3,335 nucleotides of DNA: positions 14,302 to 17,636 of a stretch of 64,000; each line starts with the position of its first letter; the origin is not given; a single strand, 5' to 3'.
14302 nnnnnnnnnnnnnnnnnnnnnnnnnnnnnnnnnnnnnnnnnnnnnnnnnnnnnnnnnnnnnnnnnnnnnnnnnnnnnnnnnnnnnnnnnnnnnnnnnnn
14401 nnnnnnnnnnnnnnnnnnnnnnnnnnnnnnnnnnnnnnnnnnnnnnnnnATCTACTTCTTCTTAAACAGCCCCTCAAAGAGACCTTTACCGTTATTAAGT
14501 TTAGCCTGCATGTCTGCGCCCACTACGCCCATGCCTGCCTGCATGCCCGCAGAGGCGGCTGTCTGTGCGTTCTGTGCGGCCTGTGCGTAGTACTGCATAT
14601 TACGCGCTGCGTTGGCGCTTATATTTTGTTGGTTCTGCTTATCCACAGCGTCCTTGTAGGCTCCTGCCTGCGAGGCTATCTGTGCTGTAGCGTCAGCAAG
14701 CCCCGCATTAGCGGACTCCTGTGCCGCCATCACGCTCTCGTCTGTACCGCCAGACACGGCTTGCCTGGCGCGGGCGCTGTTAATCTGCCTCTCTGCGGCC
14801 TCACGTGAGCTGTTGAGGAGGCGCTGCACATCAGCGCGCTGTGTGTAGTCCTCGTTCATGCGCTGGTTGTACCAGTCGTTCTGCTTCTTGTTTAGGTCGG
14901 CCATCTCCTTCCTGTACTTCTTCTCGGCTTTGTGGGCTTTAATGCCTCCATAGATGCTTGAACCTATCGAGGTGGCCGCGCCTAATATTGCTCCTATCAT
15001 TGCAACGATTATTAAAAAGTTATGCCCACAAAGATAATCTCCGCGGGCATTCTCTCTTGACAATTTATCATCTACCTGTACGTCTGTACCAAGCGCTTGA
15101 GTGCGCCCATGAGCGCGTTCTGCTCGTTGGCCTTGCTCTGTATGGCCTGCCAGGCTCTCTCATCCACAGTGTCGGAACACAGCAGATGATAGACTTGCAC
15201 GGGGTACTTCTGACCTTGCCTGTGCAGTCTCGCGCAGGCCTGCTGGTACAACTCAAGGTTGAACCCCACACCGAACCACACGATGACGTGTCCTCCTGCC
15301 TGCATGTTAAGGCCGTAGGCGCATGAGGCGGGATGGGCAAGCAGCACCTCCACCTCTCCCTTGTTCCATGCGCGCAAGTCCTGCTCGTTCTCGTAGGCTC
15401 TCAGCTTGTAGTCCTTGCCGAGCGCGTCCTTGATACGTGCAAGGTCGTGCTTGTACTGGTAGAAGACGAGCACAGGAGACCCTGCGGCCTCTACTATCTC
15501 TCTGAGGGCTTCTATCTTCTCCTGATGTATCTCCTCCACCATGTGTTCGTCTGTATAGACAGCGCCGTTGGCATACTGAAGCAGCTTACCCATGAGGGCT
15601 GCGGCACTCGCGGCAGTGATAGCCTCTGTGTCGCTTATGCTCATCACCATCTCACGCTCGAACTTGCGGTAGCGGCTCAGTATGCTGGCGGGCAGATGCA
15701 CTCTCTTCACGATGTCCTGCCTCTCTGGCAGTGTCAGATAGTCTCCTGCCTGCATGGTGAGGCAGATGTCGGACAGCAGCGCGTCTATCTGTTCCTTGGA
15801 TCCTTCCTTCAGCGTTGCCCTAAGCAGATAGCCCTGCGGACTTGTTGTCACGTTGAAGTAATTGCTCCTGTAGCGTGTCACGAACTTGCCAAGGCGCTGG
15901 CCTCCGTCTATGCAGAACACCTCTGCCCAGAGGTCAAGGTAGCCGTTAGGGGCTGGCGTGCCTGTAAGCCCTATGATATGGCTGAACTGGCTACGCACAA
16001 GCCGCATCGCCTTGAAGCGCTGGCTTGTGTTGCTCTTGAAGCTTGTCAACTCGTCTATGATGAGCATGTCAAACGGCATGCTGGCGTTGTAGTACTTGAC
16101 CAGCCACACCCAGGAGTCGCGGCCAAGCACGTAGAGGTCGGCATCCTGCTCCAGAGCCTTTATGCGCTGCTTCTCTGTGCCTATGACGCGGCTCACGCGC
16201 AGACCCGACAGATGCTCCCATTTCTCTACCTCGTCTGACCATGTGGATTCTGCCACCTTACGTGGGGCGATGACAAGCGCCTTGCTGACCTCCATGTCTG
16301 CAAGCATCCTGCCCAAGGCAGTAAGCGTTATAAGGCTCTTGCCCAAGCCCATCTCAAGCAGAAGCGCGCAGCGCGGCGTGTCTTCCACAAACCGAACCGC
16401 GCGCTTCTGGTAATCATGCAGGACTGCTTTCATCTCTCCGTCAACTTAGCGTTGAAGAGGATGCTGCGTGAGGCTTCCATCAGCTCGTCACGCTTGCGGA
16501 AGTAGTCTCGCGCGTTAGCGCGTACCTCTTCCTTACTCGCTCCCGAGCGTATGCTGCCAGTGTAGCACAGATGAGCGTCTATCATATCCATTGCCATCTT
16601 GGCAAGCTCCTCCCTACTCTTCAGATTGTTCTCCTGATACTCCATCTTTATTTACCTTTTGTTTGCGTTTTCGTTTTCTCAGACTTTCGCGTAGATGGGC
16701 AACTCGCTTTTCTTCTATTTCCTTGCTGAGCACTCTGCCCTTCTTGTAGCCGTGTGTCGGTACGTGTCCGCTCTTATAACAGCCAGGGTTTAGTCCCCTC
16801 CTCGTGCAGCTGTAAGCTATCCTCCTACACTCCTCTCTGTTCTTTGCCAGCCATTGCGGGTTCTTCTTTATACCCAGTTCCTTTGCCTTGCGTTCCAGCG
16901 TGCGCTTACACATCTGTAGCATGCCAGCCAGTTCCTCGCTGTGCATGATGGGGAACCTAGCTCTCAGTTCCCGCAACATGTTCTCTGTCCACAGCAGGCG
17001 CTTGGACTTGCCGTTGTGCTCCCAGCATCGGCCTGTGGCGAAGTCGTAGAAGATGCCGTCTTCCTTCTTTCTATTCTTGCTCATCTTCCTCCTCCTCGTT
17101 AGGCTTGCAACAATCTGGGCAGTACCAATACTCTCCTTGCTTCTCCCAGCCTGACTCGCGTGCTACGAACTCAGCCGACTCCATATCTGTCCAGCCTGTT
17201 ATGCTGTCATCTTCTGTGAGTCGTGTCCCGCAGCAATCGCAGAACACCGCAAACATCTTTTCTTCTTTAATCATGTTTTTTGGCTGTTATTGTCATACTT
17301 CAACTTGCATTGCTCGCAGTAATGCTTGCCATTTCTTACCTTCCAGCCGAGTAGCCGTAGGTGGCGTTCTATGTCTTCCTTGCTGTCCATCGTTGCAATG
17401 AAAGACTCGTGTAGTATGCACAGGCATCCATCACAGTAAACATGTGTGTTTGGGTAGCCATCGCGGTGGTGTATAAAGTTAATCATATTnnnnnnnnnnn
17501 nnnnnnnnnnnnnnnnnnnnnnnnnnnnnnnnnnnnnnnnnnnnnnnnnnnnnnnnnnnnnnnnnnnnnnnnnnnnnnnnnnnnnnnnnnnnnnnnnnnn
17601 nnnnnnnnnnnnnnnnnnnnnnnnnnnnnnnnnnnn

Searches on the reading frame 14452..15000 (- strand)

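Call 22: search_protein_families(library=pfam, proteins=[window:14452-15000:-], max_evalue=0.01)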
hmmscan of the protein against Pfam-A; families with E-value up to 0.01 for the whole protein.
window:14452-15000:- (182 aa): 0 families

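Call 119: search_protein_families(library=phrogs, proteins=[window:14452-15000:-], max_evalue=0.001)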
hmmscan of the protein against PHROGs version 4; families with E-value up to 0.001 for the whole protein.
window:14452-15000:- (182 aa): 1 family
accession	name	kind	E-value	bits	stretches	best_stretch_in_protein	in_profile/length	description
phrog_26964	-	unknown function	0.00034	22.1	1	3-59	21-80/93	-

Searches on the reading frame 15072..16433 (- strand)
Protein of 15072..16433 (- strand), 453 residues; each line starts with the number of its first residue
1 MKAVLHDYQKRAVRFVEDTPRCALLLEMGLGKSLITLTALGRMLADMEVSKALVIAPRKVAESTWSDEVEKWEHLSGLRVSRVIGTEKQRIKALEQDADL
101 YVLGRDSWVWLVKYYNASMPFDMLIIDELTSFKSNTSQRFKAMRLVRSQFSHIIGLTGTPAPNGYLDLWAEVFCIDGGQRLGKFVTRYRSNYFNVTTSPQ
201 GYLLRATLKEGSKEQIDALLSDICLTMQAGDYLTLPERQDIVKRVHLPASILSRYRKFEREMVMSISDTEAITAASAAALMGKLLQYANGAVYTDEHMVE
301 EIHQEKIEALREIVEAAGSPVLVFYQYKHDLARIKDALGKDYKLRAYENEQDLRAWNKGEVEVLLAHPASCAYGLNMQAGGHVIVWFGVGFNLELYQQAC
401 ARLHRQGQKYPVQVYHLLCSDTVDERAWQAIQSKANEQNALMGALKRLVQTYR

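Call 22: search_protein_families(library=pfam, proteins=[window:15072-16433:-], max_evalue=0.01)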
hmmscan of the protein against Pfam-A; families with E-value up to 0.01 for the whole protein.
window:15072-16433:- (453 aa): 4 families
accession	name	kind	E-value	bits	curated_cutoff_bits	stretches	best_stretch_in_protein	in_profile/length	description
PF00176.29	SNF2-rel_dom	-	1.3e-15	57.7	24.9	1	8-264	1-259/290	SNF2-related domain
PF04851.21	ResIII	-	5.7e-08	33.3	22.5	1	4-160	3-162/164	Type III restriction enzyme, res subunit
PF00270.35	DEAD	-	7.3e-08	32.8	26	1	8-161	3-161/167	DEAD/DEAH box helicase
PF00271.37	Helicase_C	-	1.5e-06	28.9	23.5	1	305-407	1-110/110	Helicase conserved C-terminal domain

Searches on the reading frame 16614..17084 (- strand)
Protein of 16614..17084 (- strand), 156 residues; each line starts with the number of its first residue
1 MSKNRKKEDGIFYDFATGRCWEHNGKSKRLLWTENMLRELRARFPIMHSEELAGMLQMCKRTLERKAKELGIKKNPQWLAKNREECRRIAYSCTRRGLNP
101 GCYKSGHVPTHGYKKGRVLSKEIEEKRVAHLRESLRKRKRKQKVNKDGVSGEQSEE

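Call 22: search_protein_families(library=pfam, proteins=[window:16614-17084:-], max_evalue=0.01)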
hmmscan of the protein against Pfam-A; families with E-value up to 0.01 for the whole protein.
window:16614-17084:- (156 aa): 0 families

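Call 27: search_protein_families(library=phrogs, proteins=[window:16614-17084:-], max_evalue=0.01)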
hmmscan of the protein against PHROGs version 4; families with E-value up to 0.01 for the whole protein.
window:16614-17084:- (156 aa): 0 families

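Call 38: search_solved_structures(query=window:16614-17084:-, max_evalue=1)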
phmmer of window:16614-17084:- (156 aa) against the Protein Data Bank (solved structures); distinct sequences matched with E-value up to 1: 0.

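Call 45: search_protein_families(library=pfam, proteins=[window:16614-17084:-], max_evalue=5)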
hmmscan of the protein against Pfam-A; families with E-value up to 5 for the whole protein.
window:16614-17084:- (156 aa): 2 families
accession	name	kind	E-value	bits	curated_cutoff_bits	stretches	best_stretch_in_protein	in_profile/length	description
PF02845.22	CUE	-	0.078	13.1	21.1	1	33-60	1-28/42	CUE domain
PF24076.1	DUF7368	-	0.19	12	27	1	23-70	12-58/163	Family of unknown function (DUF7368)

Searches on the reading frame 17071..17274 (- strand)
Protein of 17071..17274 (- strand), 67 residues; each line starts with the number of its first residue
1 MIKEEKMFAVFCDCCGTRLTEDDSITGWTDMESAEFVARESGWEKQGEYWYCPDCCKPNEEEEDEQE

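Call 45: search_protein_families(library=pfam, proteins=[window:17071-17274:-], max_evalue=5)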
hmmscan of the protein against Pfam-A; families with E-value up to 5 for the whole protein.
window:17071-17274:- (67 aa): 3 families
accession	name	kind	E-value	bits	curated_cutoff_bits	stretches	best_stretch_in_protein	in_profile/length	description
PF18624.6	CdiI_4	-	0.12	13.3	25.9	1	37-62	25-50/103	CDI immunity protein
PF09814.14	HECT_2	-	0.25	10.7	22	1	6-63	111-157/369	HECT-like Ubiquitin-conjugating enzyme (E2)-binding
PF25164.1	CoiA_N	-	0.81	9.7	26.3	1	45-58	13-26/50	Competence protein CoiA, N-terminal domain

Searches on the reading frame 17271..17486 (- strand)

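Call 45: search_protein_families(library=pfam, proteins=[window:17271-17486:-], max_evalue=5)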
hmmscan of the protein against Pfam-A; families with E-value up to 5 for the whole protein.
window:17271-17486:- (71 aa): 3 families
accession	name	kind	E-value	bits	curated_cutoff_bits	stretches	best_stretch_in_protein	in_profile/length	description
PF13821.11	DUF4187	-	0.012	15.8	29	1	36-68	8-40/54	Domain of unknown function (DUF4187)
PF10782.14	zf-C2HCIx2C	-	0.098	13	19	1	54-69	15-30/58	Zinc-finger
PF07535.18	zf-DBF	-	0.11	13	24.8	1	54-66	3-15/45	DBF zinc finger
